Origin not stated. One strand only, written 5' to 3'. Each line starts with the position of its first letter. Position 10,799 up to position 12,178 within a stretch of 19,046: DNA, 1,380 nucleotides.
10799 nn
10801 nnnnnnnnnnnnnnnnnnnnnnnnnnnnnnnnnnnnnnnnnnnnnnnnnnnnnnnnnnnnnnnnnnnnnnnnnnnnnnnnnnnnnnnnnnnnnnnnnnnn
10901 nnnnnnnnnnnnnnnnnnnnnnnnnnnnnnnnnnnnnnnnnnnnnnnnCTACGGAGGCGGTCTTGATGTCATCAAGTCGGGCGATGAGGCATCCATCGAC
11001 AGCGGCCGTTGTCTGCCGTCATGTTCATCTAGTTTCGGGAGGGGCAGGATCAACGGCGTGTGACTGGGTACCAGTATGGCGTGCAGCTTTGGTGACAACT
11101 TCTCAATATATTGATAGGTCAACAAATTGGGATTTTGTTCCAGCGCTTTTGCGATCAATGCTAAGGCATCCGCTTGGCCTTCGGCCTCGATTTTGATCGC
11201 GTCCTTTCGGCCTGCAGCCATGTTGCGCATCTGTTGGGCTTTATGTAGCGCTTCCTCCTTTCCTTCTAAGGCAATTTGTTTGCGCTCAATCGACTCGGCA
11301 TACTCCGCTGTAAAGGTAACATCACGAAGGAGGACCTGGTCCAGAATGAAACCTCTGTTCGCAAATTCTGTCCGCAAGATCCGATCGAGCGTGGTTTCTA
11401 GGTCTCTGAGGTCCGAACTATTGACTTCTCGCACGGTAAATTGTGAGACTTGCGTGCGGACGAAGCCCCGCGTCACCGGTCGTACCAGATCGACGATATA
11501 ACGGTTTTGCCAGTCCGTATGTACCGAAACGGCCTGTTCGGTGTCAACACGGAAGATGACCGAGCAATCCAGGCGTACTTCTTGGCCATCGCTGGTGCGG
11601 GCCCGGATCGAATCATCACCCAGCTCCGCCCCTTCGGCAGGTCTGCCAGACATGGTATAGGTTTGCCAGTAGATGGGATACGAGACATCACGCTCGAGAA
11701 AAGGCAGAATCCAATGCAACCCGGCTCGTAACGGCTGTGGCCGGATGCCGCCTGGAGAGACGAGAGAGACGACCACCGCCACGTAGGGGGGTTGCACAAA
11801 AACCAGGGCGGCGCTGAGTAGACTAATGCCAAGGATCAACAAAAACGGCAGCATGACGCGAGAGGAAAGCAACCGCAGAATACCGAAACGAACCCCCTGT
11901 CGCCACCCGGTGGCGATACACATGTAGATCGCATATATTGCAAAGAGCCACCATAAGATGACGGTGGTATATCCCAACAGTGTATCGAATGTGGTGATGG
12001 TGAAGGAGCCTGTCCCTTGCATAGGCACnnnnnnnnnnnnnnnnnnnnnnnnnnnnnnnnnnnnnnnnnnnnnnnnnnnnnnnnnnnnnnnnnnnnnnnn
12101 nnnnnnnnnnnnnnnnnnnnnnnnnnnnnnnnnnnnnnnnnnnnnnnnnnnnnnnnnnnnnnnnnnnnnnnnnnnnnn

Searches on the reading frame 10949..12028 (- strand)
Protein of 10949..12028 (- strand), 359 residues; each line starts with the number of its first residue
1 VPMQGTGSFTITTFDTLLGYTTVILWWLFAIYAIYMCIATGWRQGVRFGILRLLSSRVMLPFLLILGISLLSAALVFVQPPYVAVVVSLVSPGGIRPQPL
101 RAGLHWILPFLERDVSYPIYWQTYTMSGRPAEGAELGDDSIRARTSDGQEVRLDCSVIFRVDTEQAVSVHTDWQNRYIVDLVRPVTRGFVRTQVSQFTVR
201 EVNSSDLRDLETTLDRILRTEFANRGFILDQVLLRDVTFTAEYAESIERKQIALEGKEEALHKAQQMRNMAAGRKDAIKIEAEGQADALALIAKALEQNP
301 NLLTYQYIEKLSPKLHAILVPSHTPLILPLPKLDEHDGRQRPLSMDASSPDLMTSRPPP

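Call 4: search_protein_families(library=pfam, proteins=[window:10949-12028:-], max_evalue=0.01)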
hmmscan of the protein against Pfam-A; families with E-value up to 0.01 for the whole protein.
window:10949-12028:- (359 aa): 1 family
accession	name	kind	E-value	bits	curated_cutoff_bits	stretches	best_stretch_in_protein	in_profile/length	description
PF01145.31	Band_7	-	3.9e-30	105.6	23.6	1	78-266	3-174/176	SPFH domain / Band 7 family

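Call 25: find_related_loci(query=A1, collection=genome_contigs, flank=10000)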
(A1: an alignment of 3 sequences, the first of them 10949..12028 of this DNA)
Query A1 (359 aa) in genome_contigs; peptide patterns used: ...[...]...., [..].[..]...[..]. (x = any residue, [..] = any of these).
141 stretches matched a pattern; 100 encode a relative of the query (tblastn E <= 1e-3); the best 80 are kept; 80 distinct loci.
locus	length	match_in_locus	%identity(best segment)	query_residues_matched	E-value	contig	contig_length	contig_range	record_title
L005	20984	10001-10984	63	6-333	2e-141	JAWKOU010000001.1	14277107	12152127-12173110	MAG: Caldilineaceae bacterium isolate BC1.69 BC1.69.fa-1, whole genome shotgun sequence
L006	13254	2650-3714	57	11-359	7e-133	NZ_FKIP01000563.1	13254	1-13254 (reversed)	Candidatus Entotheonella palauensis isolate egemina21, whole genome shotgun sequence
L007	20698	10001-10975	60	11-335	1e-132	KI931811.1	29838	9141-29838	MAG: Candidatus Entotheonella sp. TSY1 genomic scaffold TSY1_scaffold00082, whole genome shotgun sequence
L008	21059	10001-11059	59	6-333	2e-131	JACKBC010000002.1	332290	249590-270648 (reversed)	MAG: Caldilineaceae bacterium isolate HK-STAS-CHLO-11 HK-STAS-CHLO-11_2, whole genome shotgun sequence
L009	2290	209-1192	58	2-320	3e-131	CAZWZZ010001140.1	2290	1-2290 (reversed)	MAG TPA_asm: uncultured Caldilineaceae bacterium isolate binchicken_co15_113 genome assembly, contig: NODE_59664_length_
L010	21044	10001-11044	57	11-351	3e-122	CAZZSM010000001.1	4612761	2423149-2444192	MAG: Candidatus Entotheonella sp. DD2 isolate Candidatus Entotheonella baccata DD2 genome assembly, contig: DD2_1, whole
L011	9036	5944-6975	52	6-338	1e-115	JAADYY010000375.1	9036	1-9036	MAG: Chloroflexi bacterium isolate TC_22 k99_1121159, whole genome shotgun sequence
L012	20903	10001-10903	57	43-334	6e-112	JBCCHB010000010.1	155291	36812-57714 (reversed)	MAG: Chloroflexota bacterium isolate P01_B01_bin.57 k141_1203951_length_155291_cov_37.0865, whole genome shotgun sequenc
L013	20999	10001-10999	51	6-333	3e-110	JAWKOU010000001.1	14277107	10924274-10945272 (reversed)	MAG: Caldilineaceae bacterium isolate BC1.69 BC1.69.fa-1, whole genome shotgun sequence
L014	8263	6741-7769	50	13-333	1e-108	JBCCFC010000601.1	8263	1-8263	MAG: Chloroflexota bacterium isolate P01_B01_bin.121 k141_3712810_length_8263_cov_8.9883, whole genome shotgun sequence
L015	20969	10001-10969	53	13-324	1e-107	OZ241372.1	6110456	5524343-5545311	MAG: Anaerolineae bacterium isolate 91413526-a19b-453a-ba52-6be33c551559 genome assembly, chromosome: 1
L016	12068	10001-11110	50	7-359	3e-107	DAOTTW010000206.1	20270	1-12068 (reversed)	MAG TPA_asm: Anaerolineae bacterium isolate F14_28 k111_1728908, whole genome shotgun sequence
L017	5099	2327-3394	50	15-337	2e-107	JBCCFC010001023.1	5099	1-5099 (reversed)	MAG: Chloroflexota bacterium isolate P01_B01_bin.121 k141_3361388_length_5099_cov_8.0000, whole genome shotgun sequence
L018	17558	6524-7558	48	11-333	2e-106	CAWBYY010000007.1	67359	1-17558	MAG: uncultured Chloroflexia bacterium isolate MFD09779.bin.1.115 genome assembly, contig: contig_53369, whole genome sh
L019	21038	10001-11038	51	12-358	5e-104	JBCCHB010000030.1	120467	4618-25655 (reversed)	MAG: Chloroflexota bacterium isolate P01_B01_bin.57 k141_820532_length_120467_cov_39.9929, whole genome shotgun sequence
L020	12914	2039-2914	57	43-334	9e-104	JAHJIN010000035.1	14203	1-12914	MAG: Chloroflexota bacterium isolate Modern_marine_rock_biofilm.mb.101 Modern_marine_roc.mb.101_k141_37346, whole genome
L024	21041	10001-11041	49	17-359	4e-103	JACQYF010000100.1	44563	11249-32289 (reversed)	MAG: Chloroflexi bacterium isolate NC_groundwater_1534_Pr4_S-0.65um_60_13 SR1-18-Sp65_coassembly_scaffold_198271, whole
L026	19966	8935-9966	47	12-333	5e-103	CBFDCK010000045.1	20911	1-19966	MAG TPA_asm: uncultured bacterium isolate SRR26215680_binner13_Refined_1 genome assembly, contig: ERZ25073474.1848, whol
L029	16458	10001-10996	48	14-333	2e-102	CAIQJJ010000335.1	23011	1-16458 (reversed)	MAG: uncultured Anaerolineales bacterium isolate LaPlata-a_bin-2312 genome assembly, contig: bin-2312:335/927, whole gen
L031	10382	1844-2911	45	14-344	7e-101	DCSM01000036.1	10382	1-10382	MAG TPA_asm: Chloroflexaceae bacterium UBA1466 UBA1466_contig_4063, whole genome shotgun sequence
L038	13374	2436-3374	48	23-333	4e-97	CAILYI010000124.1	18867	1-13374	MAG: uncultured Anaerolineae bacterium isolate Day6-6_bin-243 genome assembly, contig: bin-243:124/311, whole genome sho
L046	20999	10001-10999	44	14-335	7e-94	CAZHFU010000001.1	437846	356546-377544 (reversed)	MAG TPA_asm: uncultured Anaerolinea sp. isolate SRP220891_co2_410 genome assembly, contig: NODE_4_length_437846_cov_23.8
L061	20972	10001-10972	60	15-338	5e-133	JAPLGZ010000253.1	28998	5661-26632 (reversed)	MAG: Chloroflexota bacterium isolate LacPavin_0920_WC57_MAG_53_11 LacPavin_0920_WC57_scaffold_340691, whole genome shotg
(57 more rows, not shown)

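Call 37: search_protein_families(library=pfam, proteins=[L008:12295-14526:+, L020:4013-5965:-, L012:18304-20355:+, L024:12058-14205:+, L038:3460-5238:+, L061:11959-13920:+, L019:12053-14005:+, L026:11797-13638:-, L031:4378-5718:-], max_evalue=0.01)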
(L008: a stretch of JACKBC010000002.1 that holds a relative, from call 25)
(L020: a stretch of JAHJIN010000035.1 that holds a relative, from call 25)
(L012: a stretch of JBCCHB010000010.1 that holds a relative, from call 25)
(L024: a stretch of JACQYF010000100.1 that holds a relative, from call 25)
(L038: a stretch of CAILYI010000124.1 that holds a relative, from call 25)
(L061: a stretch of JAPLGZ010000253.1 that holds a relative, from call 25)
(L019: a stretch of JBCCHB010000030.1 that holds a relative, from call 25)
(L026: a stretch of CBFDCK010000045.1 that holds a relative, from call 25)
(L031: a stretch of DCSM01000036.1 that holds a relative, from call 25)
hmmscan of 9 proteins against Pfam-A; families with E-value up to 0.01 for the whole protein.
L008:12295-14526:+ (743 aa): 5 families
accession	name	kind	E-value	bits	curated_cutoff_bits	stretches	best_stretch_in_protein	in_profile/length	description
PF13433.12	Peripla_BP_5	-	4.6e-122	408.1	27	1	366-726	1-360/363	Periplasmic binding protein domain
PF13458.12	Peripla_BP_6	-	1.3e-79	268.8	31.7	1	365-705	1-341/343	Periplasmic binding protein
PF00805.28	Pentapeptide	-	1.1e-53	178.7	20.2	6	193-232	1-40/40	Pentapeptide repeats (8 copies)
PF13599.13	Pentapeptide_4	-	2.5e-21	76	38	2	85-158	3-76/78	Pentapeptide repeat region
PF13576.12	Pentapeptide_3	-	1.3e-20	73.7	27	1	117-158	3-47/48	Pentapeptide repeats (9 copies)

L020:4013-5965:- (650 aa): 9 families
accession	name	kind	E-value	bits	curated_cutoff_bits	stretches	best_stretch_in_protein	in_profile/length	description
PF00805.28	Pentapeptide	-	3.8e-78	256.9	20.2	9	87-126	1-40/40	Pentapeptide repeats (8 copies)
PF13599.13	Pentapeptide_4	-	1.4e-28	99.2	38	4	125-202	4-76/78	Pentapeptide repeat region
PF13343.11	SBP_bac_6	-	2.7e-24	86.4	24.6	1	404-626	16-241/245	Bacterial extracellular solute-binding protein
PF13416.11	SBP_bac_8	-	1.7e-21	77.7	27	1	362-607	4-267/279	Bacterial extracellular solute-binding protein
PF13576.12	Pentapeptide_3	-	3.2e-19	69.3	27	2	107-147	4-47/48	Pentapeptide repeats (9 copies)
PF01547.30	SBP_bac_1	-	4.5e-18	66.7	26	1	356-590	9-307/307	Bacterial extracellular solute-binding protein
PF13531.11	SBP_bac_11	-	4.2e-16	59.8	25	1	354-595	10-224/227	Bacterial extracellular solute-binding protein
PF05264.16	CfAFP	-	0.0048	17.4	25.9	0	99-169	34-104/137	Choristoneura fumiferana antifreeze protein (CfAFP)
PF25296.1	Decapeptide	-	0.0049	17.1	45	0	75-130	13-68/74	Decapeptide repeat region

L012:18304-20355:+ (683 aa): 4 families
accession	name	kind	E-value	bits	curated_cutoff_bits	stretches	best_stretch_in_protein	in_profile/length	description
PF00805.28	Pentapeptide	-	2.3e-50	168.1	20.2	7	69-108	1-40/40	Pentapeptide repeats (8 copies)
PF13599.13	Pentapeptide_4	-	4.3e-25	88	38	3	57-124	9-76/78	Pentapeptide repeat region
PF13576.12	Pentapeptide_3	-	7.8e-21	74.5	27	2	88-129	3-47/48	Pentapeptide repeats (9 copies)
PF02931.28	Neur_chan_LBD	-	7.8e-07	29.2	26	1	350-493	27-159/216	Neurotransmitter-gated ion-channel ligand binding domain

L024:12058-14205:+ (715 aa): 6 families
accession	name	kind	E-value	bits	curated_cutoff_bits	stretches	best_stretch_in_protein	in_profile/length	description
PF00805.28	Pentapeptide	-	6.4e-69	227.4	20.2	9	115-152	1-38/40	Pentapeptide repeats (8 copies)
PF13576.12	Pentapeptide_3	-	1.9e-31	108.4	27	4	337-377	4-47/48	Pentapeptide repeats (9 copies)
PF13599.13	Pentapeptide_4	-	4.3e-28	97.6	38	6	116-178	12-74/78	Pentapeptide repeat region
PF13385.13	Laminin_G_3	-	3.4e-24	86.2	27.6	1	509-671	1-151/151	Concanavalin A-like lectin/glucanases superfamily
PF25296.1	Decapeptide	-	0.00026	21.2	45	0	202-252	22-72/74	Decapeptide repeat region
PF02973.23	Sialidase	-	0.0038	17.2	26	1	598-674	108-185/189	Sialidase, N-terminal domain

L038:3460-5238:+ (592 aa): 6 families
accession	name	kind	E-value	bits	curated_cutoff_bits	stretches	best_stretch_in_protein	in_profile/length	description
PF00805.28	Pentapeptide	-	1e-48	162.8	20.2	5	106-145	1-40/40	Pentapeptide repeats (8 copies)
PF12849.12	PBP_like_2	-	1.9e-33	116.8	27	1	349-576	8-266/267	PBP superfamily domain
PF13599.13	Pentapeptide_4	-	2.9e-20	72.6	38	3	70-136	10-76/78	Pentapeptide repeat region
PF13576.12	Pentapeptide_3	-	1.4e-14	54.5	27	1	229-271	2-47/48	Pentapeptide repeats (9 copies)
PF03466.25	LysR_substrate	-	8.8e-07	28.9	28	1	358-449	14-102/209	LysR substrate binding domain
PF12727.12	PBP_like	-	1.7e-05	24.5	27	1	371-519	3-150/193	PBP superfamily domain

L061:11959-13920:+ (653 aa): 5 families
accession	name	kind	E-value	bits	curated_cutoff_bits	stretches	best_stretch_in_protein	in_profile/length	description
PF00805.28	Pentapeptide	-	6.7e-57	189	20.2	6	106-145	1-40/40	Pentapeptide repeats (8 copies)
PF13599.13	Pentapeptide_4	-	3.3e-32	110.8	38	4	76-142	11-77/78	Pentapeptide repeat region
PF13576.12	Pentapeptide_3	-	2.8e-24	85.5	27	3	84-126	2-47/48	Pentapeptide repeats (9 copies)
PF12849.12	PBP_like_2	-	2.3e-13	51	27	1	372-615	8-264/267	PBP superfamily domain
PF25296.1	Decapeptide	-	0.00018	21.7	45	0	107-170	6-69/74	Decapeptide repeat region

L019:12053-14005:+ (650 aa): 4 families
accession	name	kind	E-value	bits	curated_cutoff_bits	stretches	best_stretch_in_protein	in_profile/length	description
PF00805.28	Pentapeptide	-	7.5e-61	201.6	20.2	6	416-453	1-38/40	Pentapeptide repeats (8 copies)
PF13599.13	Pentapeptide_4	-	5.8e-23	81.2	38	3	426-492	11-77/78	Pentapeptide repeat region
PF13576.12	Pentapeptide_3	-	2.8e-21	75.9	27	3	560-591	9-42/48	Pentapeptide repeats (9 copies)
PF25296.1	Decapeptide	-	0.00029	21.1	45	0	389-445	13-69/74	Decapeptide repeat region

L026:11797-13638:- (613 aa): 6 families
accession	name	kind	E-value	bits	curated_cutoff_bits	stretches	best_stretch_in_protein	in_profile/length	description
PF00805.28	Pentapeptide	-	3.3e-84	276.3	20.2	12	397-434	1-38/40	Pentapeptide repeats (8 copies)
PF13599.13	Pentapeptide_4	-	2.1e-44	149.9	38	6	55-121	12-78/78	Pentapeptide repeat region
PF13576.12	Pentapeptide_3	-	1.4e-36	124.8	27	6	87-129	2-47/48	Pentapeptide repeats (9 copies)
PF25296.1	Decapeptide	-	3e-12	46.7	45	1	56-120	7-71/74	Decapeptide repeat region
PF03120.22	DNA_ligase_OB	-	0.0007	19.8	32.9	0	122-153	14-45/79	NAD-dependent DNA ligase OB-fold domain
PF23894.2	LD_SV2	-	0.007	17.1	29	0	67-126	28-87/92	SV2A/B/C luminal domain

L031:4378-5718:- (446 aa): 5 families
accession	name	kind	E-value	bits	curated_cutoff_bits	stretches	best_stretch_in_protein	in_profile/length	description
PF00805.28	Pentapeptide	-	9.2e-66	217.3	20.2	8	75-113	2-40/40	Pentapeptide repeats (8 copies)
PF13599.13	Pentapeptide_4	-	6.1e-37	126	38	5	75-145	7-77/78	Pentapeptide repeat region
PF13576.12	Pentapeptide_3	-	1.2e-25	89.9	27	1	75-114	5-47/48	Pentapeptide repeats (9 copies)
PF25296.1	Decapeptide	-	4.2e-10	39.8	45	2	75-136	11-72/74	Decapeptide repeat region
PF03120.22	DNA_ligase_OB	-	0.00061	20.1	32.9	0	129-159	21-51/79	NAD-dependent DNA ligase OB-fold domain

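Call 44: search_protein_families(library=pfam, proteins=[L007:4631-7513:+, L007:7545-9893:+, L029:2704-3246:+, L007:4206-4715:+, L029:3156-6002:+, L029:7772-9979:+, L046:15479-17731:-, L046:18247-20997:+, L007:14698-16893:-], max_evalue=0.01)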
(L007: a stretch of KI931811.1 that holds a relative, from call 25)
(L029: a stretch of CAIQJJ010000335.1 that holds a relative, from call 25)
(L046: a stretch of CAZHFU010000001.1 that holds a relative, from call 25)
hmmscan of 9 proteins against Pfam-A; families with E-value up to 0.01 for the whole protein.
L007:4631-7513:+ (960 aa): 6 families
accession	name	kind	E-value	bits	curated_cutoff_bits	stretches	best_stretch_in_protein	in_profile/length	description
PF00005.33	ABC_tran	-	1.3e-21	78.1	25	1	712-862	1-136/137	ABC transporter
PF03412.21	Peptidase_C39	-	4.5e-18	65.8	22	1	46-163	5-117/133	Peptidase C39 family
PF00664.28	ABC_membrane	-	1.5e-06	28.6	28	1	422-621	37-240/274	ABC transporter transmembrane region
PF13304.12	AAA_21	-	0.00063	20.3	27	0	848-893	252-300/304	AAA domain, putative AbiEii toxin, Type IV TA system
PF13558.12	SbcC_Walker_B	-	0.0031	18.2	27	1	850-877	61-88/90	SbcC/RAD50-like, Walker B motif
PF13191.12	AAA_16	-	0.0058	17.6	32.6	0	721-821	21-125/167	AAA ATPase domain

L007:7545-9893:+ (782 aa): 1 family
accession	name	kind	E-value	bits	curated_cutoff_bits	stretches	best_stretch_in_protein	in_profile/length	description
PF00005.33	ABC_tran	-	3.9e-22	79.8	25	1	600-753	1-135/137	ABC transporter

L029:2704-3246:+ (180 aa): 0 families

L007:4206-4715:+ (169 aa): 0 families

L029:3156-6002:+ (948 aa): 7 families
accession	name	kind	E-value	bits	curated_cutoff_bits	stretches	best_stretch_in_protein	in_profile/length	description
PF00005.33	ABC_tran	-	9e-22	78.6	25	1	699-848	1-136/137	ABC transporter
PF03412.21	Peptidase_C39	-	2.1e-19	70.1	22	1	51-169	5-118/133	Peptidase C39 family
PF13191.12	AAA_16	-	9e-05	23.5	32.6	1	710-804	25-122/167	AAA ATPase domain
PF00664.28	ABC_membrane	-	0.00012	22.3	28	1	386-616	26-263/274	ABC transporter transmembrane region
PF13304.12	AAA_21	-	0.0015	19.1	27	0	838-879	256-300/304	AAA domain, putative AbiEii toxin, Type IV TA system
PF13558.12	SbcC_Walker_B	-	0.0084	16.8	27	0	835-861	60-86/90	SbcC/RAD50-like, Walker B motif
PF01935.23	DUF87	-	0.0095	16.5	23.2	0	710-730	24-44/220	Helicase HerA, central domain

L029:7772-9979:+ (735 aa): 1 family
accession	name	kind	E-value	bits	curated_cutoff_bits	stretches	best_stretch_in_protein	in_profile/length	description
PF00005.33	ABC_tran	-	5.5e-24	85.8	25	1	553-706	1-135/137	ABC transporter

L046:15479-17731:- (750 aa): 2 families
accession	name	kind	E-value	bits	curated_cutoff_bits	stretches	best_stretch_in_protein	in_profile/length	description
PF00005.33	ABC_tran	-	2.9e-21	76.9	25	1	568-721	1-135/137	ABC transporter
PF13558.12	SbcC_Walker_B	-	0.0053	17.4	27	0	712-736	63-87/90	SbcC/RAD50-like, Walker B motif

L046:18247-20997:+ (917 aa): 3 families
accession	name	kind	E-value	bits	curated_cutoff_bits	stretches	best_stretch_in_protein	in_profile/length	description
PF00005.33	ABC_tran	-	1.6e-22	81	25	1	681-830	1-136/137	ABC transporter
PF03412.21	Peptidase_C39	-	4.9e-19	68.9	22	1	18-136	5-118/133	Peptidase C39 family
PF00664.28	ABC_membrane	-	1.5e-12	48.2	28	1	351-587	3-243/274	ABC transporter transmembrane region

L007:14698-16893:- (731 aa): 3 families
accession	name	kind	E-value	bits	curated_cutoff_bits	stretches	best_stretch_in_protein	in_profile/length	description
PF00702.32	Hydrolase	-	1.2e-31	111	26.4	1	399-618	1-190/191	haloacid dehalogenase-like hydrolase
PF00122.25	E1-E2_ATPase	-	1.5e-28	100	28.1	1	213-344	2-133/181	E1-E2 ATPase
PF12710.13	HAD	-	0.0069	17.3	27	0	524-631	74-177/189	haloacid dehalogenase-like hydrolase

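Call 45: search_protein_families(library=ncbifam, proteins=[L007:4631-7513:+, L007:7545-9893:+, L029:2704-3246:+, L007:4206-4715:+, window:10949-12028:-], max_evalue=0.001)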
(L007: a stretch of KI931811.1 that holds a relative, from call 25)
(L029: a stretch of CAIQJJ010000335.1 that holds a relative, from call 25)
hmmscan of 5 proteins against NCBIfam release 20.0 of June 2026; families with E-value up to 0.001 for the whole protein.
L007:4631-7513:+ (960 aa): 175 families (the best 25 are shown)
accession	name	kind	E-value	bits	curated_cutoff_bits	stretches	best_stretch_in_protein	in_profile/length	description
TIGR03796.1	NHLM_micro_ABC1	equivalog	6.3e-51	173.4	853.3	2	420-931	190-709/710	NHLP family bacteriocin export ABC transporter peptidase/permease/ATPase subunit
TIGR02868.1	CydC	equivalog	2.1e-48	165.2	329.05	1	510-892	141-529/530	thiol reductant ABC exporter subunit CydC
TIGR02203.1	MsbA_lipidA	equivalog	1.1e-47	162.8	602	1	392-915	19-551/572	lipid A export permease/ATP-binding protein MsbA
TIGR02857.1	CydD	equivalog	2.4e-47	162.1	435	1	389-904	15-528/529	thiol reductant ABC exporter subunit CydD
TIGR03797.1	NHLM_micro_ABC2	equivalog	4.7e-47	160.9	709.4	1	422-920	176-672/686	NHLP bacteriocin export ABC transporter permease/ATPase subunit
TIGR03375.1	type_I_sec_LssB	subfamily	6.8e-47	160.1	693.1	1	498-919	260-688/696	type I secretion system permease/ATPase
NF008364.0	PRK11160.1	equivalog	3.8e-46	157.9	630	1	506-929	144-570/575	heme ABC transporter ATP-binding protein/permease CydC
TIGR01846.1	type_I_sec_HlyB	subfamily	1.9e-45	155.4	725.55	1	388-930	144-688/694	type I secretion system permease/ATPase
NF008379.0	PRK11174.1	equivalog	6e-44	150.7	684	1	692-934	345-584/588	heme ABC transporter permease/ATP-binding protein CydD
TIGR02204.1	MsbA_rel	hypoth_equivalog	7.5e-44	150.3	780.4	1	446-921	80-563/576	ABC transporter, permease/ATP-binding protein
TIGR01193.1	bacteriocin_ABC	subfamily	1.3e-43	149.6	523.85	2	440-919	212-695/708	peptide cleavage/export ABC transporter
NF045513.1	HepA_fam_ABC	equivalog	5.5e-41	140.7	725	1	451-915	122-591/610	heterocyst formation ABC transporter subunit HepA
NF010178.0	PRK13657.1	equivalog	4e-37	127.9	733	1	628-932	269-568/588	glucan ABC transporter ATP-binding protein/ permease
TIGR00958.1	3a01208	subfamily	4.2e-37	127.8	874.6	1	685-930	468-710/711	antigen peptide transporter 2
NF008381.0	PRK11176.1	equivalog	2.7e-32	111.9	867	1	697-919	342-565/582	lipid A ABC transporter ATP-binding protein/permease MsbA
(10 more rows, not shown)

L007:7545-9893:+ (782 aa): 162 families (the best 25 are shown)
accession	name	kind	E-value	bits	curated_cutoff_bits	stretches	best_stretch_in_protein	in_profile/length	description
TIGR02868.1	CydC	equivalog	4.4e-41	141.1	329.05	1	333-771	99-516/530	thiol reductant ABC exporter subunit CydC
TIGR02203.1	MsbA_lipidA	equivalog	1.1e-36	126.5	602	1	323-781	91-527/572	lipid A export permease/ATP-binding protein MsbA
TIGR02857.1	CydD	equivalog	8.8e-36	123.9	435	1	571-781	310-515/529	thiol reductant ABC exporter subunit CydD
TIGR03797.1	NHLM_micro_ABC2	equivalog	2.7e-35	122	709.4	1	325-781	214-643/686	NHLP bacteriocin export ABC transporter permease/ATPase subunit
NF008364.0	PRK11160.1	equivalog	1.1e-33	116.7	630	1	367-780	144-532/575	heme ABC transporter ATP-binding protein/permease CydC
TIGR03375.1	type_I_sec_LssB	subfamily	1.5e-32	112.7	693.1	1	583-781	466-660/696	type I secretion system permease/ATPase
TIGR03796.1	NHLM_micro_ABC1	equivalog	1.2e-31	109.7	853.3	1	290-781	197-670/710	NHLP family bacteriocin export ABC transporter peptidase/permease/ATPase subunit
TIGR01846.1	type_I_sec_HlyB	subfamily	4.7e-31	107.8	725.55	1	583-781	456-650/694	type I secretion system permease/ATPase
TIGR02204.1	MsbA_rel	hypoth_equivalog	3.1e-30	105.4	780.4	1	583-781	338-533/576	ABC transporter, permease/ATP-binding protein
NF010178.0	PRK13657.1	equivalog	3.3e-28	98.5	733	1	583-781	335-528/588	glucan ABC transporter ATP-binding protein/ permease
TIGR00958.1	3a01208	subfamily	1.7e-27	96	874.6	1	583-780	479-671/711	antigen peptide transporter 2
NF008381.0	PRK11176.1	equivalog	6.1e-26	90.9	867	1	582-781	341-537/582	lipid A ABC transporter ATP-binding protein/permease MsbA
NF008056.1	PRK10790.1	equivalog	4.1e-25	88.3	746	1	580-781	338-533/584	SmdB family multidrug efflux ABC transporter permease/ATP-binding protein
TIGR01193.1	bacteriocin_ABC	subfamily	5.8e-24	84.6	523.85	1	566-771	458-656/708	peptide cleavage/export ABC transporter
NF045513.1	HepA_fam_ABC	equivalog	1.1e-23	83.6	725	1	584-781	375-567/610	heterocyst formation ABC transporter subunit HepA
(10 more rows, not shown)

L029:2704-3246:+ (180 aa): 0 families

L007:4206-4715:+ (169 aa): 0 families

window:10949-12028:- (359 aa): 0 families
